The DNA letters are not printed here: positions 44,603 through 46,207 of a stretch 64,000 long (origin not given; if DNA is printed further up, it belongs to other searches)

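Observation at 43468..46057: Uncharacterised translationally coupled module: polytopic Trp/His-rich membrane protein, 37-aa TM miniprotein and Tat-exported MBL-fold enzyme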

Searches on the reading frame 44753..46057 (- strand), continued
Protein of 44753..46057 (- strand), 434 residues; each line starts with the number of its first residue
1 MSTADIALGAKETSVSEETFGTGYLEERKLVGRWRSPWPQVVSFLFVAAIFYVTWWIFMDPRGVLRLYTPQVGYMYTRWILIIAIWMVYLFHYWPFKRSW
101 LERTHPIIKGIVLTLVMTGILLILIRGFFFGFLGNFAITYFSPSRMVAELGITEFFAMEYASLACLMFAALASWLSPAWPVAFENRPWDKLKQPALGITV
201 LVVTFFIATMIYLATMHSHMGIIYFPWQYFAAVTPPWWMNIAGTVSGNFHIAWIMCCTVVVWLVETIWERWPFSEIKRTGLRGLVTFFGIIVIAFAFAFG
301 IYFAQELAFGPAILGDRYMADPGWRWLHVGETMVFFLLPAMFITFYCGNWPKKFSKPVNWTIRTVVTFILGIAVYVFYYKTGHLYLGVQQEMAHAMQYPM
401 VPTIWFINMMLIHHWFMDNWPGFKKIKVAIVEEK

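Call 30: search_protein_families(library=pfam, proteins=[L006:10682-12511:+, L006:12578-12952:+, L006:7690-7941:+, L001:10594-11496:+, L001:7569-8000:+, L004:10897-12480:+], max_evalue=0.1)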
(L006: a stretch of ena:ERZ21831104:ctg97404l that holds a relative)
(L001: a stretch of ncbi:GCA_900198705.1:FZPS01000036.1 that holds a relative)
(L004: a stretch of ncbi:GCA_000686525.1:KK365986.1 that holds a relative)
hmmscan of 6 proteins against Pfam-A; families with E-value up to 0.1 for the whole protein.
L006:10682-12511:+ (609 aa): 8 families
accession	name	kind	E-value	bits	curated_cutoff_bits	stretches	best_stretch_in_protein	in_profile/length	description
PF02492.25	cobW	-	3.4e-37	128.2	20.7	1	308-479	3-179/180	CobW/HypB/UreG, nucleotide-binding domain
PF07683.19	CobW_C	-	8.7e-10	38.8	22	1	522-599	1-84/94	Cobalamin synthesis protein cobW C-terminal domain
PF00448.28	SRP54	-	0.0014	18.7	22.7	1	306-450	2-147/196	SRP54-type protein, GTPase domain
PF03796.21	DnaB_C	-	0.011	15.6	27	1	294-360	9-75/255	DnaB-like helicase C terminal domain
PF13401.12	AAA_22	-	0.017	15.9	27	1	304-349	4-33/130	AAA domain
PF03308.22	MeaB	-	0.034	13.6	23.1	0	306-461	34-189/273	Methylmalonyl Co-A mutase-associated GTPase MeaB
PF02367.23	TsaE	-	0.05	14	26.6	0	302-328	18-44/128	Threonylcarbamoyl adenosine biosynthesis protein TsaE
PF23319.1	CobW_C_DAAF9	-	0.075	13.4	27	0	525-579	3-66/69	DAAF9 CobW_C-like domain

L006:12578-12952:+ (124 aa): 2 families
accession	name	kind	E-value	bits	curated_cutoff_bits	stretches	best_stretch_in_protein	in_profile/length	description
PF06355.19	Aegerolysin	-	0.00052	20.5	22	1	65-121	38-94/131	Aegerolysin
PF08139.17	LPAM_1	-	0.053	14.4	20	0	1-18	1-18/18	Prokaryotic membrane lipoprotein lipid attachment site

L006:7690-7941:+ (83 aa): 1 family
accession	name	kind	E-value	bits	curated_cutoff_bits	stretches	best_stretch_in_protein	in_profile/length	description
PF08671.16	SinI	-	0.041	14.1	31.4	0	53-66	8-21/28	Anti-repressor SinI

L001:10594-11496:+ (300 aa): 0 families

L001:7569-8000:+ (143 aa): 1 family
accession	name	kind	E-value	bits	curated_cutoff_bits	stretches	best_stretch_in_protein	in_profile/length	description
PF01348.27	Intron_maturas2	-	0.013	16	20.8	1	40-130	41-132/140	Type II intron maturase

L004:10897-12480:+ (527 aa): 8 families
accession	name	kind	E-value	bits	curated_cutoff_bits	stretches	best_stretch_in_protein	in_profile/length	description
PF02492.25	cobW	-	4.2e-39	134.4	20.7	1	221-392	3-179/180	CobW/HypB/UreG, nucleotide-binding domain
PF07683.19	CobW_C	-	2.4e-09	37.4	22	1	447-522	2-83/94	Cobalamin synthesis protein cobW C-terminal domain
PF02367.23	TsaE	-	0.00041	20.7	26.6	1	216-241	19-44/128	Threonylcarbamoyl adenosine biosynthesis protein TsaE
PF03193.22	RsgA_GTPase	-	0.025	14.8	30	0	213-245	101-133/174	RsgA GTPase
PF13401.12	AAA_22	-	0.035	14.9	27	1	218-251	5-33/130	AAA domain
PF03308.22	MeaB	-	0.048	13.1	23.1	0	214-252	29-67/273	Methylmalonyl Co-A mutase-associated GTPase MeaB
PF13604.12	AAA_30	-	0.074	13.2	27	0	220-249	20-49/191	AAA domain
PF00448.28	SRP54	-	0.095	12.8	22.7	0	220-252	3-35/196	SRP54-type protein, GTPase domain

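Call 38: search_protein_families(library=ncbifam, proteins=[L018:5721-7076:+, L078:5299-6615:+, L069:7385-7765:+, L026:7656-7946:+, L047:7640-7945:+, L006:12578-12952:+, L085:8216-10084:+, L006:8001-9413:+, L006:9436-10593:+], max_evalue=0.01)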
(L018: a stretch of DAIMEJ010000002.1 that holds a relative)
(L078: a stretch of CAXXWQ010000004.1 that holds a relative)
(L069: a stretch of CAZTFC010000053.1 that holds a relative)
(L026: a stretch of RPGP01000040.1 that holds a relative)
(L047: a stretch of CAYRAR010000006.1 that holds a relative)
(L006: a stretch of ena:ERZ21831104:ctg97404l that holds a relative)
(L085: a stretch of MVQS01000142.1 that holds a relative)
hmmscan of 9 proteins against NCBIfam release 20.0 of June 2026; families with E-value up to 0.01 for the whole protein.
L018:5721-7076:+ (451 aa): 34 families (the best 25 are shown)
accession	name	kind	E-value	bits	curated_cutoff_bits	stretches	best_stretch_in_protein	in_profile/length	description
NF041552.1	TF_PrdR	equivalog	5.4e-105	351.9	795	1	9-442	138-575/577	sigma-54 dependent transcriptional regulator PrdR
TIGR01817.1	nifA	equivalog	1.6e-96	324.2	528.85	1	124-380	187-442/534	nif-specific transcriptional activator NifA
NF038308.1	RNA_repair_RtcR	equivalog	3.8e-89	299.9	650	1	118-437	165-505/530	RNA repair transcriptional activator RtcR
NF008469.0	PRK11361.1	equivalog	4.3e-89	299.3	714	1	120-447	130-458/461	acetoacetate metabolism transcriptional regulator AtoC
NF011958.0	PRK15429.1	equivalog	4e-86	290.1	830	1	111-445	358-686/692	formate hydrogenlyase transcriptional activator FlhA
NF003451.0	PRK05022.1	equivalog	4.7e-86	289.5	476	1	127-445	184-510/512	nitric oxide reductase transcriptional regulator NorR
TIGR02329.1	propionate_PrpR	equivalog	2e-84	284.1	499.2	1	66-441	176-525/526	propionate catabolism operon regulatory protein PrpR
TIGR02915.1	PEP_resp_reg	equivalog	1.7e-82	277.6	502.6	1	126-445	132-444/445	PEP-CTERM-box response regulator transcription factor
NF050807.1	TransRegFlbDCaul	equivalog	4.6e-81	273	750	1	133-440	118-435/454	sigma-54-dependent transcriptional regulator FlbD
TIGR01818.1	ntrC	equivalog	6.8e-81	272.4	558.6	1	130-387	131-388/463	nitrogen regulation protein NR(I)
NF008485.2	PRK11388.1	equivalog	1.1e-78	265.2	551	1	10-446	215-638/643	dihydroxyacetone kinase operon transcriptional regulator DhaR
NF007689.0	PRK10365.1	equivalog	2.1e-77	260.8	760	1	134-442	140-441/441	sigma-54-dependent response regulator transcription factor ZraR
NF049963.1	RespRegFlgRCampy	domain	4.5e-77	259.7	750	1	132-378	133-379/429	fla regulon two-component system response regulator FlgR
NF011695.0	PRK15115.1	equivalog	5.3e-77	259.5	763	1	125-444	127-437/445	two-component system response regulator GlrR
NF011953.0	PRK15424.1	equivalog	9e-77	258.9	703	1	115-442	201-533/538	propionate catabolism operon regulatory protein PrpR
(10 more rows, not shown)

L078:5299-6615:+ (438 aa): 3 families
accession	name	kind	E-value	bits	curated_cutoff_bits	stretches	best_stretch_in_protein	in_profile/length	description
TIGR00229.1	sensory_box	domain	4.1e-06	26.9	22.9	1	138-250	2-116/126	PAS domain S-box protein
TIGR02938.1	nifL_nitrog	equivalog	0.0038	15.8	242.45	0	166-233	28-96/494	nitrogen fixation negative regulator NifL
NF041777.1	sens_FixL_Rhizob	equivalog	0.0056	15.4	850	1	29-192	9-173/485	sensor protein FixL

L069:7385-7765:+ (126 aa): 1 family
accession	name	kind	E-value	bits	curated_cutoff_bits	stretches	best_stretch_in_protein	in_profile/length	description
NF041136.1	MrpORP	equivalog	3.9e-06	26.4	450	1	17-115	266-365/365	iron-sulfur cluster carrier protein MrpORP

L026:7656-7946:+ (96 aa): 0 families

L047:7640-7945:+ (101 aa): 0 families

L006:12578-12952:+ (124 aa): 1 family
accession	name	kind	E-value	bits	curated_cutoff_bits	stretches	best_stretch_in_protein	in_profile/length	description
NF047840.1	lipo_Ag473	exception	0.0021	18.8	100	1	1-68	1-67/136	Ag473 family lipoprotein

L085:8216-10084:+ (622 aa): 6 families
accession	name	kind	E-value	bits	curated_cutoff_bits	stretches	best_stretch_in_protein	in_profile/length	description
TIGR02475.1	CobW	equivalog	5.6e-36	124.1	332.1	2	312-435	3-136/342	cobalamin biosynthesis protein CobW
NF008578.0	PRK11537.1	equivalog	8.8e-33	113.8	361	1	315-581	6-280/318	GTPase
NF038288.1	chaper_GTP_ZigA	equivalog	1.1e-28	100.2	600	2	314-437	2-140/390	zinc metallochaperone GTPase ZigA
NF041053.1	CobW_rel_Se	equivalog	5.7e-18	65.3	180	1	318-483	6-177/195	CobW-related selenoprotein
TIGR00073.1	hypB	equivalog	0.00075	19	121.2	1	320-487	37-195/217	hydrogenase nickel incorporation protein HypB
NF008932.0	PRK12289.1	equivalog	0.0042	16.2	483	0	437-477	114-154/363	small ribosomal subunit biogenesis GTPase RsgA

L006:8001-9413:+ (470 aa): 0 families

L006:9436-10593:+ (385 aa): 5 families
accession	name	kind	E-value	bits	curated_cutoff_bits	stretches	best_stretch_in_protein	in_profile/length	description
TIGR00361.1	ComEC_Rec2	equivalog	0.00041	18.6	190.05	1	153-230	461-537/663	DNA internalization-related competence protein ComEC/Rec2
NF002558.0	PRK02126.1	subfamily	0.0013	17.8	315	1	182-218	46-86/345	ribonuclease Z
TIGR02651.1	RNase_Z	equivalog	0.0028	16.7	292.95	1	181-203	49-71/302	ribonuclease Z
TIGR01409.1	TAT_signal_seq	domain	0.0059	16.9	16.7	0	7-25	3-21/29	twin-arginine translocation signal domain-containing protein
NF000801.0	PRK00055.1-3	equivalog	0.0068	15.5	252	0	181-203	51-73/307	ribonuclease Z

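Call 49: find_related_loci(query=A3, collection=genome_contigs, flank=6000)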
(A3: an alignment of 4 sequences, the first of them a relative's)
Query A3 (465 aa) in genome_contigs; peptide patterns used: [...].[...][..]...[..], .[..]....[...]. (x = any residue, [..] = any of these).
303 stretches matched a pattern; 261 encode a relative of the query (tblastn E <= 1e-3); the best 80 are kept; 80 distinct loci.
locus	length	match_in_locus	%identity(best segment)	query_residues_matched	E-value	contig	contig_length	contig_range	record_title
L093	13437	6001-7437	58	1-463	0e+0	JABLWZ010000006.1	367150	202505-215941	MAG: Bacillota bacterium isolate Ch109 contig6, whole genome shotgun sequence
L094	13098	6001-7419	59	1-459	6e-180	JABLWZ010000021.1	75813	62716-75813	MAG: Bacillota bacterium isolate Ch109 contig21, whole genome shotgun sequence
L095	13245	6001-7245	42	1-465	2e-100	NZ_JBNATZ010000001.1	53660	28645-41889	MAG: Desulfofundulus sp. isolate Kamch4342-3A-MB-06 bin6.fa-1, whole genome shotgun sequence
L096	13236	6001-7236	41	3-464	2e-97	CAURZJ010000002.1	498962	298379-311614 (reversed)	MAG TPA_asm: uncultured Peptococcaceae bacterium isolate ERR9969148_bin.12_MetaWRAP_v1.3_MAG genome assembly, contig: ER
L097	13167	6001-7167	41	5-458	3e-91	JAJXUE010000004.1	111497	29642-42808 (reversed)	MAG: Bacillota bacterium isolate BP4.bin80 NODE_113_length_111497_cov_1.866921, whole genome shotgun sequence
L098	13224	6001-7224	40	4-461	4e-91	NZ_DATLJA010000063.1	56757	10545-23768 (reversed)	MAG: Desulfitobacterium sp. isolate SMAG_U13683 k141_4463, whole genome shotgun sequence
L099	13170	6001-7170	40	5-458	4e-90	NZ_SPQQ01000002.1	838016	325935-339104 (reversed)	Desulfosporosinus fructosivorans strain 63.6F NODE_2_length_838016_cov_33.994760, whole genome shotgun sequence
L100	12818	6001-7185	39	5-463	2e-90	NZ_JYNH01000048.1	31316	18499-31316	Desulfosporosinus sp. I2 contig00048, whole genome shotgun sequence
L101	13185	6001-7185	38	5-464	3e-89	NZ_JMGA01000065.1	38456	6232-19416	Desulfosporosinus sp. HMP52 Desulfosporosinus_HMP51_contig_75, whole genome shotgun sequence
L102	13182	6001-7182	38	5-463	5e-89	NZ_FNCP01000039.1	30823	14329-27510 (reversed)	Desulfosporosinus hippei DSM 8344, whole genome shotgun sequence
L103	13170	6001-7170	38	10-465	8e-89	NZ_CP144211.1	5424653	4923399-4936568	Desulfosporosinus paludis strain SB140 chromosome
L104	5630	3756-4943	40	5-464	2e-87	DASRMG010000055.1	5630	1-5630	MAG TPA_asm: Desulfosporosinus sp. isolate SMAG_U10209 k141_17339, whole genome shotgun sequence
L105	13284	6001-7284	39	4-465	8e-86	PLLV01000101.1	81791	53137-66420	MAG: Syntrophaceae bacterium isolate fen_1168 73.20120800_E3S.49_contig_42, whole genome shotgun sequence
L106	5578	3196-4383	39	5-462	5e-86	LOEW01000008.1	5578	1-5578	MAG: Desulfosporosinus sp. BRH_c37 BRHa_1000202, whole genome shotgun sequence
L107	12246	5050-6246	38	1-462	6e-85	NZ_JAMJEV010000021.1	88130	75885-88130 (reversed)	Desulfosporosinus nitroreducens strain P130 NODE_21_length_88130_cov_150.568056, whole genome shotgun sequence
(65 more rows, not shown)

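Call 54: find_homologous_proteins(query=A2)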
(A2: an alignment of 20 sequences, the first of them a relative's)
Query A2 (20 sequences) (403 aa, profile of the alignment): 237 proteins with E <= 0.001 among 8000 candidates; the best 120 are listed.
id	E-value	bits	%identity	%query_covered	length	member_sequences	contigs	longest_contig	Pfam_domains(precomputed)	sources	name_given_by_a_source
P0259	7.2e-133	462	100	100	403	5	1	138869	-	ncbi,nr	ncbi:MAG: hypothetical protein PHH91_01360 [Desulfuromonadaceae bacterium]|nr:hypothetical protein [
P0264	1.4e-131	457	45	92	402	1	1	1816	-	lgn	-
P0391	2.5e-129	450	76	100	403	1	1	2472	-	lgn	-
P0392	6.0e-129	449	81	100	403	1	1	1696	-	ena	-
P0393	1.2e-128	448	79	100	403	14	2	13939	-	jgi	-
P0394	6.6e-128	445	41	98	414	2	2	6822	-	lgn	-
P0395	7.0e-128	445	86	100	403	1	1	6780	-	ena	-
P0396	8.1e-128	445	41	98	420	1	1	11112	-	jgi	-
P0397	9.6e-128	445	86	100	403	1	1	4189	-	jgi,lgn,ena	-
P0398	1.4e-127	444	85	99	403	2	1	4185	-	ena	-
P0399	2.5e-127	443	65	98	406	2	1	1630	-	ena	-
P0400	4.0e-127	443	82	100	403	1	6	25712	-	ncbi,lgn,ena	-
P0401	4.9e-127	442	72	100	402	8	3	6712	-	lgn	-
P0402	1.3e-126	441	61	100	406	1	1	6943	-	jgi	jgi:amino acid transporter, AAT family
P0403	4.3e-126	439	42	99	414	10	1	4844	-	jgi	-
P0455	3.7e-118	413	44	99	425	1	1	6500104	-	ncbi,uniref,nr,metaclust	ncbi:hypothetical protein [Desulfomonile tiedjei]|uniref:Uncharacterized protein n=1 Tax=Desulfomoni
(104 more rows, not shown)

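Call 57: find_encoding_contigs(protein=P0455, flank=8000, max_places=1)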
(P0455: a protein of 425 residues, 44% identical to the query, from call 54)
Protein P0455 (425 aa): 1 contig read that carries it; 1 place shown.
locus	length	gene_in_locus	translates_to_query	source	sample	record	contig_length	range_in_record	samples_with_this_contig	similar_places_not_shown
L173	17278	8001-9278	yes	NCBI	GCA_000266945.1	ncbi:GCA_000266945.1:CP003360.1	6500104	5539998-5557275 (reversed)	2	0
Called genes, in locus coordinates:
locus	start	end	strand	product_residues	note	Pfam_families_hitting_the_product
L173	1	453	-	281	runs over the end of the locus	PF00941:FAD_binding_5, PF03450:CO_deh_flav_C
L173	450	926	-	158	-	PF00111:Fer2, PF13085:Fer2_3 (weak), PF01799:Fer2_2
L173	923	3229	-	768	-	PF01315:Ald_Xan_dh_C, PF02738:MoCoBD_1, PF20256:MoCoBD_2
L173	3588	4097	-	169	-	-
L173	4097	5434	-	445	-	PF01966:HD, PF19276:HD_assoc_2 (faint)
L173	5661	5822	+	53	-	-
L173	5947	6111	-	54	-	-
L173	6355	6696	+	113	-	-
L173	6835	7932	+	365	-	-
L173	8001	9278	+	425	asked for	-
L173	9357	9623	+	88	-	-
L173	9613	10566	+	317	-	-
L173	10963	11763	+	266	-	PF02405:MlaE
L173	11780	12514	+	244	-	PF00005:ABC_tran, PF13304:AAA_21 (faint)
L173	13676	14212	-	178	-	PF05598:DUF772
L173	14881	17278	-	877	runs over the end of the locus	PF00027:cNMP_binding, PF00158:Sigma54_activat, PF25601:AAA_lid_14, PF12801:Fer4_5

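Call 58: find_encoding_contigs(protein=P0259, flank=8000, max_places=1)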
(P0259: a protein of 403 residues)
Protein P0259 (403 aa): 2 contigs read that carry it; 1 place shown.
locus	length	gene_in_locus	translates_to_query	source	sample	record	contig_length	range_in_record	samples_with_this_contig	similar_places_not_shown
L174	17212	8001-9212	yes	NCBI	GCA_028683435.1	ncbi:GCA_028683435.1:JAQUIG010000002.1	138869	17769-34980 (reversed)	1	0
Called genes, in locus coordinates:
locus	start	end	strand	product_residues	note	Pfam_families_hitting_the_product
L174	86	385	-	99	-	PF00216:Bac_DNA_binding, PF18291:HU-HIG (weak)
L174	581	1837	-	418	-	PF06689:zf-C4_ClpX, PF05496:RuvB_N (faint), PF01078:Mg_chelatase (faint), PF00004:AAA, PF07724:AAA_2, PF07728:AAA_5 (faint), PF10431:ClpB_D2-small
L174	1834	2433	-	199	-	PF00574:CLP_protease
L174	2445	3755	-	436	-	PF05697:Trigger_N, PF00254:FKBP_C, PF05698:Trigger_C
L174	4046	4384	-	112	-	PF01253:SUI1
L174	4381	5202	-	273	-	PF00733:Asn_synthase (faint), PF02540:NAD_synthase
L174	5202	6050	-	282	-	PF00795:CN_hydrolase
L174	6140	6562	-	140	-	PF01939:NucS_C (weak), PF02021:UPF0102, PF08378:NERD (weak)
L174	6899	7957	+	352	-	PF00753:Lactamase_B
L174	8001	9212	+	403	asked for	-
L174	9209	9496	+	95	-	-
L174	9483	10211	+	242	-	-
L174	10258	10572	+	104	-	PF09098:Dehyd-heme_bind (weak)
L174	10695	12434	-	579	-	PF02730:AFOR_N, PF01314:AFOR_C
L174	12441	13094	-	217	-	PF00702:Hydrolase, PF12710:HAD, PF13419:HAD_2, PF13242:Hydrolase_like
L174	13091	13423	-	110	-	PF01985:CRS1_YhbY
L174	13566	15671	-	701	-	PF03190:Thioredox_DsbH, PF13899:Thioredoxin_7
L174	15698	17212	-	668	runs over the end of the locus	PF00580:UvrD-helicase, PF01443:Viral_helicase1 (faint), PF13245:AAA_19, PF13604:AAA_30 (faint), PF13361:UvrD_C, PF13538:UvrD_C_2 (weak)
